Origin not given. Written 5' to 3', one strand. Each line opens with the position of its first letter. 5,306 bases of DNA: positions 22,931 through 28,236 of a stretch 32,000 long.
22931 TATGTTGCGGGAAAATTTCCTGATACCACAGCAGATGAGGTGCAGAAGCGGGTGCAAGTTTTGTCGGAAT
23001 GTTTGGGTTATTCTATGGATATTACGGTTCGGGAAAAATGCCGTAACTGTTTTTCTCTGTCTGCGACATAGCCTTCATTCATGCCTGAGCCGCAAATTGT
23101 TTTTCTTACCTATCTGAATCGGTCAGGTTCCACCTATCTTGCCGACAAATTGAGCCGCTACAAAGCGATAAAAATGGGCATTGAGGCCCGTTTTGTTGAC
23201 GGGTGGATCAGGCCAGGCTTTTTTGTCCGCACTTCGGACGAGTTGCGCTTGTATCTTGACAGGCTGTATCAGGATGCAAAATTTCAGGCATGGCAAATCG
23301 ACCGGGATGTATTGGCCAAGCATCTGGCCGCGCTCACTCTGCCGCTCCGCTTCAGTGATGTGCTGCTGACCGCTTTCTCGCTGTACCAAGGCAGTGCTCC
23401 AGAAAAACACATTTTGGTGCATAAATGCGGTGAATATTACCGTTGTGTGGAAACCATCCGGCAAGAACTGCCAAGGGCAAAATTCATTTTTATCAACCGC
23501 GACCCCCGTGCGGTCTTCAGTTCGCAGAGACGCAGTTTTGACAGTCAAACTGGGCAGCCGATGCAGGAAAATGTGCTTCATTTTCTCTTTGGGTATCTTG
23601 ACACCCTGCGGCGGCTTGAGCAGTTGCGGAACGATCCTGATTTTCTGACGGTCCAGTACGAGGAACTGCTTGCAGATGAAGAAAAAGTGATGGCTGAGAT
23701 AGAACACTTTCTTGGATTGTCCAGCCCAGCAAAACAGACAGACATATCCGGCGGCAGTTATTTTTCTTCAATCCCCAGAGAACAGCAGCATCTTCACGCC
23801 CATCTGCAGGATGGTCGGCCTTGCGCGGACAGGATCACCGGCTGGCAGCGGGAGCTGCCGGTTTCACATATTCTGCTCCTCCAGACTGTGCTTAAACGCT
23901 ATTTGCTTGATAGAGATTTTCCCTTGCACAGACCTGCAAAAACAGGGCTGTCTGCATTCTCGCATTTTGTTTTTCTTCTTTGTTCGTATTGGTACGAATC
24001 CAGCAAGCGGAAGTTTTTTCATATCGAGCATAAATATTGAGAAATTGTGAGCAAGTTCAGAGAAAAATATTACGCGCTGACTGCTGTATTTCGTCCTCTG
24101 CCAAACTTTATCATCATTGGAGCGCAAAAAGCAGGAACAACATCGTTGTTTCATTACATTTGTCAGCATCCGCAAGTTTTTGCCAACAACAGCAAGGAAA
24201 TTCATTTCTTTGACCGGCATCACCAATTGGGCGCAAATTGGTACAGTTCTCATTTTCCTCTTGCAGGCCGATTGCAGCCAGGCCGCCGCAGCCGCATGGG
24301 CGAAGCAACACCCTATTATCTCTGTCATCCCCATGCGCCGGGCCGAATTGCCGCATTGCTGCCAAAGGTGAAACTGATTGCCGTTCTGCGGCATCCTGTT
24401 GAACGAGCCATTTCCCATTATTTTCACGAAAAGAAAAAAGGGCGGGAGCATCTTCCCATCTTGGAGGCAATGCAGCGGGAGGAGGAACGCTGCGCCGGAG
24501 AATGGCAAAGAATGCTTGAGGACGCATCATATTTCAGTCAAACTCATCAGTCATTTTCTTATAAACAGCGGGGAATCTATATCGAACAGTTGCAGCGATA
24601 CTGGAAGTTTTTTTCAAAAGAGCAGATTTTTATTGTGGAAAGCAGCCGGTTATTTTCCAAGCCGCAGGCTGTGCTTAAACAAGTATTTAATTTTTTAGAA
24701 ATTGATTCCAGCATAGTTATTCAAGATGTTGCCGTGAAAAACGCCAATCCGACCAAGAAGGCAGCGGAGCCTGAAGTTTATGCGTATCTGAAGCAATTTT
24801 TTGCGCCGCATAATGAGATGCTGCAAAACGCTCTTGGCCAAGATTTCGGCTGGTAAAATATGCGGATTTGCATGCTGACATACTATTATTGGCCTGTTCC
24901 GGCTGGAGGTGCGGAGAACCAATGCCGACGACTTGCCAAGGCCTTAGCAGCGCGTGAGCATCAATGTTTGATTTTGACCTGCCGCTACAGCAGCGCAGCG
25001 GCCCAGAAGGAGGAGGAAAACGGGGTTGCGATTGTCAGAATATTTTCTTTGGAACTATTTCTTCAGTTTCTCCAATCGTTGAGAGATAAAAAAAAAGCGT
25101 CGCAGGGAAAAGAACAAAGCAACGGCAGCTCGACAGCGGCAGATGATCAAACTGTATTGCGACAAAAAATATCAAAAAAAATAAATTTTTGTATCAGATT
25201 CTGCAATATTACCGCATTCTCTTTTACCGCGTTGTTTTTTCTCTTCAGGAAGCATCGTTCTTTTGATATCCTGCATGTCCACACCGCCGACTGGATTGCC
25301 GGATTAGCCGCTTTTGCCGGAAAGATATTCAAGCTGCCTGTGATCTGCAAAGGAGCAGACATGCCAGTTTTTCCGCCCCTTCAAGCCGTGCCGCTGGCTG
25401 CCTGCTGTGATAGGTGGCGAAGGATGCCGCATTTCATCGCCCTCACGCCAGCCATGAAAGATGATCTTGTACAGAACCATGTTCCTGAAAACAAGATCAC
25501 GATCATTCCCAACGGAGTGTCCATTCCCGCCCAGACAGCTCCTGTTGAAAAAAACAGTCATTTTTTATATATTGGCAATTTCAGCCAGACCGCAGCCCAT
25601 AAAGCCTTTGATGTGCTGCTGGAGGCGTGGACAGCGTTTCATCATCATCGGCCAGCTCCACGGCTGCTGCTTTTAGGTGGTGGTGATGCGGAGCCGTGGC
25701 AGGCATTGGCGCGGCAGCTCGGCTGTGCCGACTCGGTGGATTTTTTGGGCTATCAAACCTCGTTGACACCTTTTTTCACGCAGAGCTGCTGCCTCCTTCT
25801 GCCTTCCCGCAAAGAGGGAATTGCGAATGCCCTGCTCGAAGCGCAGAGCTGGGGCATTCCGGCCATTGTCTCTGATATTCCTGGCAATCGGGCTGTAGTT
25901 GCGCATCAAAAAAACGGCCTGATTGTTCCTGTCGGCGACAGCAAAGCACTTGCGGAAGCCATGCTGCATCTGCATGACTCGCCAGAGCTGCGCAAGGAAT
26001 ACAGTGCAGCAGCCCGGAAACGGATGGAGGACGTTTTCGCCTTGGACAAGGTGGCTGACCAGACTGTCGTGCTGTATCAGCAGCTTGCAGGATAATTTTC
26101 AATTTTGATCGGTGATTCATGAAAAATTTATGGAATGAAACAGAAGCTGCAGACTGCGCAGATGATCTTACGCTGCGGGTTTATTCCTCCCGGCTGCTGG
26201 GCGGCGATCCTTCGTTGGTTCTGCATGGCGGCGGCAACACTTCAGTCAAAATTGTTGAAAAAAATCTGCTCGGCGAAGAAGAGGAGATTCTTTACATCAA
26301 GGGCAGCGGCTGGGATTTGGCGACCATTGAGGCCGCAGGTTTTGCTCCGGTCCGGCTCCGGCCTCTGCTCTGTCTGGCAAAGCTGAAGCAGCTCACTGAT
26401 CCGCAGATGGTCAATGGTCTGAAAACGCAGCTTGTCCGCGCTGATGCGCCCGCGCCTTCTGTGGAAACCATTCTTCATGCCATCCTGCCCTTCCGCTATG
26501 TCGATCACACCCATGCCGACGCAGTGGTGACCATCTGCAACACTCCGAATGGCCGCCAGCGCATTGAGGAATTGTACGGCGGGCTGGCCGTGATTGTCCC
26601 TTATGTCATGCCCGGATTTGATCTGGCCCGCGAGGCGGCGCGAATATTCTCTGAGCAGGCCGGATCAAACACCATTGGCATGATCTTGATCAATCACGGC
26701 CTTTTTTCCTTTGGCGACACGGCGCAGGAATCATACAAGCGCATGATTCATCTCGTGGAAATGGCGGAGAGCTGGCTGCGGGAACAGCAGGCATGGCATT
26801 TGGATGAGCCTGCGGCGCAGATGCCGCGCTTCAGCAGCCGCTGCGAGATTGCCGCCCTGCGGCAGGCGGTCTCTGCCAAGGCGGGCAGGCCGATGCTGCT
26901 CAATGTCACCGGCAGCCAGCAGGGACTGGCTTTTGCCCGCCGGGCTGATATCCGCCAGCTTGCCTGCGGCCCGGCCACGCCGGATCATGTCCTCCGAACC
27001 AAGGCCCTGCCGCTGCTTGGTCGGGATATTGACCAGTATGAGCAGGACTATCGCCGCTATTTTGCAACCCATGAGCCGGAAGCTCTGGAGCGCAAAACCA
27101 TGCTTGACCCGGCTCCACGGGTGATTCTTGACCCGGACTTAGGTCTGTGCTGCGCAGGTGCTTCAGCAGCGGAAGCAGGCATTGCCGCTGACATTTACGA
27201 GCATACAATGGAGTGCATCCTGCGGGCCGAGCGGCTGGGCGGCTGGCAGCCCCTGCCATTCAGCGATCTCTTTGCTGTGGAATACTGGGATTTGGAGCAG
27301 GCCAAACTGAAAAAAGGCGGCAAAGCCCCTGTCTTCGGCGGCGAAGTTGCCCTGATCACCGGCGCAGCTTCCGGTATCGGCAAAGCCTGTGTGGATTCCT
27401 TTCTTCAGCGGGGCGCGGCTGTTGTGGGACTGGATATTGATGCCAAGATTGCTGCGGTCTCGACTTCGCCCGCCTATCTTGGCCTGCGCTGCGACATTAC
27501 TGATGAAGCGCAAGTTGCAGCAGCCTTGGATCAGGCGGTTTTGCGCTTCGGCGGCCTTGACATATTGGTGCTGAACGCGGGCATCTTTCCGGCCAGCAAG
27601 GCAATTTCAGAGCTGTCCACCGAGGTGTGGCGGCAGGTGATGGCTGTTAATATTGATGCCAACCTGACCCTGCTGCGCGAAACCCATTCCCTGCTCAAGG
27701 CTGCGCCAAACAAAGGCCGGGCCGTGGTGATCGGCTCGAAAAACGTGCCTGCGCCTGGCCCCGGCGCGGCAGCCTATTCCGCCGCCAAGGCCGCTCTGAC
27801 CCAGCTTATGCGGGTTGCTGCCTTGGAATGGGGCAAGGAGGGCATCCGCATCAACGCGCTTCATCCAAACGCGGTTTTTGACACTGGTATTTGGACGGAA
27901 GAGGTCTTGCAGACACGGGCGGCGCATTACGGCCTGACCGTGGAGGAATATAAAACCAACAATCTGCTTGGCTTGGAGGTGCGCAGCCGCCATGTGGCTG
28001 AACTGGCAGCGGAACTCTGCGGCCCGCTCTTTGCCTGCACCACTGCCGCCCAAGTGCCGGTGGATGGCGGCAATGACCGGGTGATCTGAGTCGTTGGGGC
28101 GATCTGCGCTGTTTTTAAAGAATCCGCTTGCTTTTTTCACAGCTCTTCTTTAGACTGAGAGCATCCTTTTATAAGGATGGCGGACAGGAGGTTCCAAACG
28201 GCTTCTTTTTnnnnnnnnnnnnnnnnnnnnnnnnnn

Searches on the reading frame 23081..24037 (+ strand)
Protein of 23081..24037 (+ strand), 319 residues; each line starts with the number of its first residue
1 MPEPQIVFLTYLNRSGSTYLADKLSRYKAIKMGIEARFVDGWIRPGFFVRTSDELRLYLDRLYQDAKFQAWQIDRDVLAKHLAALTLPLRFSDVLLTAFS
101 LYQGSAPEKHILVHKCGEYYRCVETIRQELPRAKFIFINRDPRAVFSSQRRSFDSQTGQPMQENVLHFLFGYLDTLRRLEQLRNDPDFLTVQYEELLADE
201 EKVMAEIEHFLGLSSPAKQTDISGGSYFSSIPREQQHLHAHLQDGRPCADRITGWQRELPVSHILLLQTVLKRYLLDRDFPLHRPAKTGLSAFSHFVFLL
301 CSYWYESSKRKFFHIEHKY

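Call 6: search_protein_families(library=pfam, proteins=[window:23081-24037:+], max_evalue=0.001)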
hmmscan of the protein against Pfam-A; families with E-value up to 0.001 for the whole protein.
window:23081-24037:+ (319 aa): 2 families
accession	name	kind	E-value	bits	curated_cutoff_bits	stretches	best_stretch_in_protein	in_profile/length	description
PF13469.12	Sulfotransfer_3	-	3.5e-20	73.6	27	1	7-214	2-213/216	Sulfotransferase family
PF00685.33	Sulfotransfer_1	-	1.5e-08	34.8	22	1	131-222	89-191/255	Sulfotransferase domain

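Call 35: search_protein_families(library=ncbifam, proteins=[window:23081-24037:+], max_evalue=0.00001)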
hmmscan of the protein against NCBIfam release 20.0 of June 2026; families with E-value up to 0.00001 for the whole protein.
window:23081-24037:+ (319 aa): 0 families

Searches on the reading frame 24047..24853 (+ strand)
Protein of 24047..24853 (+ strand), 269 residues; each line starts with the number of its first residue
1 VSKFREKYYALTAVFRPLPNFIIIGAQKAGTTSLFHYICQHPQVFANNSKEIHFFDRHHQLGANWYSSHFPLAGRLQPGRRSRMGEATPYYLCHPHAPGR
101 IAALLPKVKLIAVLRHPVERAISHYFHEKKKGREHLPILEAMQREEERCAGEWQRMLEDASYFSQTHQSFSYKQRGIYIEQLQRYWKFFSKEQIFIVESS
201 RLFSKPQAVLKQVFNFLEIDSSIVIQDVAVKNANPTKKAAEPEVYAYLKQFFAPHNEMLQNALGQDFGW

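Call 7: search_protein_families(library=pfam, proteins=[window:24047-24853:+], max_evalue=0.001)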
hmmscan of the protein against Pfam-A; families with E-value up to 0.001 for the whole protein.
window:24047-24853:+ (269 aa): 2 families
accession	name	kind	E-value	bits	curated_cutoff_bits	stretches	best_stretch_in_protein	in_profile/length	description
PF00685.33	Sulfotransfer_1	-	2.5e-19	70.1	22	1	19-223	2-186/255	Sulfotransferase domain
PF13469.12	Sulfotransfer_3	-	7.5e-13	49.7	27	1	96-220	113-213/216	Sulfotransferase family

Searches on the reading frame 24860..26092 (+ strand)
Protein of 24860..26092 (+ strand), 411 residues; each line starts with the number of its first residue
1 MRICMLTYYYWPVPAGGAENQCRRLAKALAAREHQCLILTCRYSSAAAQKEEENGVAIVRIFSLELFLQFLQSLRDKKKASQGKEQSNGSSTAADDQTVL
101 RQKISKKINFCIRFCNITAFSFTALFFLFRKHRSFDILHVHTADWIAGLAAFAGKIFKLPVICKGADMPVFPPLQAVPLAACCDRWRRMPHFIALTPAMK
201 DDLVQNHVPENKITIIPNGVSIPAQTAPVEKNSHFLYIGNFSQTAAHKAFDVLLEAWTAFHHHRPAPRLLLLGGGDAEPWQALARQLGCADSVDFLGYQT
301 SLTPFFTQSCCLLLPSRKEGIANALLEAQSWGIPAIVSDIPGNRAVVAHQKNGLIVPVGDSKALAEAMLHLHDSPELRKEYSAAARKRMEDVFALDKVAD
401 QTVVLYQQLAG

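Call 7: search_protein_families(library=pfam, proteins=[window:24860-26092:+], max_evalue=0.001)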
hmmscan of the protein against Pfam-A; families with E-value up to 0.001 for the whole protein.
window:24860-26092:+ (411 aa): 6 families
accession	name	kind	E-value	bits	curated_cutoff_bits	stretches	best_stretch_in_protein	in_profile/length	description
PF13692.12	Glyco_trans_1_4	-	1.3e-29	103.7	27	1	234-372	3-140/142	Glycosyl transferases group 1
PF00534.26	Glycos_transf_1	-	1.4e-28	100.1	26.4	1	225-388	8-172/172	Glycosyl transferases group 1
PF13439.12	Glyco_transf_4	-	4.6e-19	69.5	28.5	2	114-221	53-167/170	Glycosyltransferase Family 4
PF13579.12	Glyco_trans_4_4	-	3.4e-14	53.9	29.7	2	126-219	67-158/158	Glycosyl transferase 4-like domain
PF20706.3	GT4-conflict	-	7.4e-10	38.8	26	1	204-394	165-377/385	Family 4 Glycosyltransferase in conflict systems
PF08323.17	Glyco_transf_5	-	4.1e-05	23.8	22.7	1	2-153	1-145/239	Starch synthase catalytic domain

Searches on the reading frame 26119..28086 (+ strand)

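Call 7: search_protein_families(library=pfam, proteins=[window:26119-28086:+], max_evalue=0.001)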
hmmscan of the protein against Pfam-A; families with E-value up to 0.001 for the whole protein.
window:26119-28086:+ (656 aa): 6 families
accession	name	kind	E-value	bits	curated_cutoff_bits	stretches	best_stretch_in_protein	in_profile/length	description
PF13561.12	adh_short_C2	-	5.5e-42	144.4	27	1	415-651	1-234/236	Enoyl-(Acyl carrier protein) reductase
PF00106.31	adh_short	-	1.3e-41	142.7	26.6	1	410-593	2-188/195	short chain dehydrogenase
PF00596.27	Aldolase_II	-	9.2e-22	78.2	22.2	1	25-219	8-182/183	Class II Aldolase and Adducin N-terminal domain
PF08659.16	KR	-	1.8e-06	28.5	22.6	1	411-565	3-161/180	KR domain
PF23441.1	SDR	-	1.5e-05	25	27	1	452-595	62-202/258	SDR-like rossmann domain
PF01370.27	Epimerase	-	4.7e-05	23.4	20.9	1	411-568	1-157/240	NAD dependent epimerase/dehydratase family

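Call 35: search_protein_families(library=ncbifam, proteins=[window:26119-28086:+], max_evalue=0.00001)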
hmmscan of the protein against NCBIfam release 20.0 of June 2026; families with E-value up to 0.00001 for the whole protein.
window:26119-28086:+ (656 aa): 205 families (the best 25 are shown)
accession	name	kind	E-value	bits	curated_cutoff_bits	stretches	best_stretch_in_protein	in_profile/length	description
NF006196.0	PRK08324.2-4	equivalog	0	1041.3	831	1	1-656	1-657/657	bifunctional aldolase/short-chain dehydrogenase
NF006195.0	PRK08324.2-3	equivalog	2.2e-189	631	931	1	2-652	11-672/678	bifunctional aldolase/short-chain dehydrogenase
NF006192.0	PRK08324.1-6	equivalog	8.2e-173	576.4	639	1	3-652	3-679/685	bifunctional aldolase/short-chain dehydrogenase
NF006194.0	PRK08324.2-2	equivalog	9.3e-154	513.7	686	1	8-653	8-698/703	bifunctional aldolase/short-chain dehydrogenase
NF006190.0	PRK08324.1-4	equivalog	1.2e-138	463.3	1014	1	2-652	3-683/689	bifunctional aldolase/short-chain dehydrogenase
TIGR02632.1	RhaD_aldol-ADH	equivalog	1.1e-132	443.7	567.75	1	21-653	5-671/676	bifunctional rhamnulose-1-phosphate aldolase/short-chain dehydrogenase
NF006193.0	PRK08324.2-1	subfamily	1e-130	437.1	1213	2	109-652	137-699/705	bifunctional aldolase/short-chain dehydrogenase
NF006189.0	PRK08324.1-3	equivalog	1.9e-123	413.3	634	1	2-653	11-696/701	bifunctional rhamnulose-1-phosphate aldolase/short-chain dehydrogenase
NF006197.0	PRK08324.2-5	equivalog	1e-115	387.4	627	1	1-484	1-481/583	bifunctional aldolase/short-chain dehydrogenase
NF006191.0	PRK08324.1-5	equivalog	6.2e-108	362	1240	1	3-651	13-699/706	bifunctional aldolase/short-chain dehydrogenase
NF006188.0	PRK08324.1-1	equivalog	1.5e-97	327.5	1152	1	21-651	11-672/679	bifunctional aldolase/short-chain dehydrogenase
NF005559.1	PRK07231.1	subfamily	1.5e-37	129.5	215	1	408-651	4-246/249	glucose 1-dehydrogenase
TIGR03971.1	SDR_subfam_1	subfamily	3e-37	128.4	300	1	455-652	68-268/271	mycofactocin-coupled SDR family oxidoreductase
NF009466.0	PRK12826.1-2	subfamily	2.1e-36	125.6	222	1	410-652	5-244/248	3-oxoacyl-ACP reductase FabG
NF005309.0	PRK06841.1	subfamily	1.1e-34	120.1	286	1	406-586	13-194/255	GolD/DthD family dehydrogenase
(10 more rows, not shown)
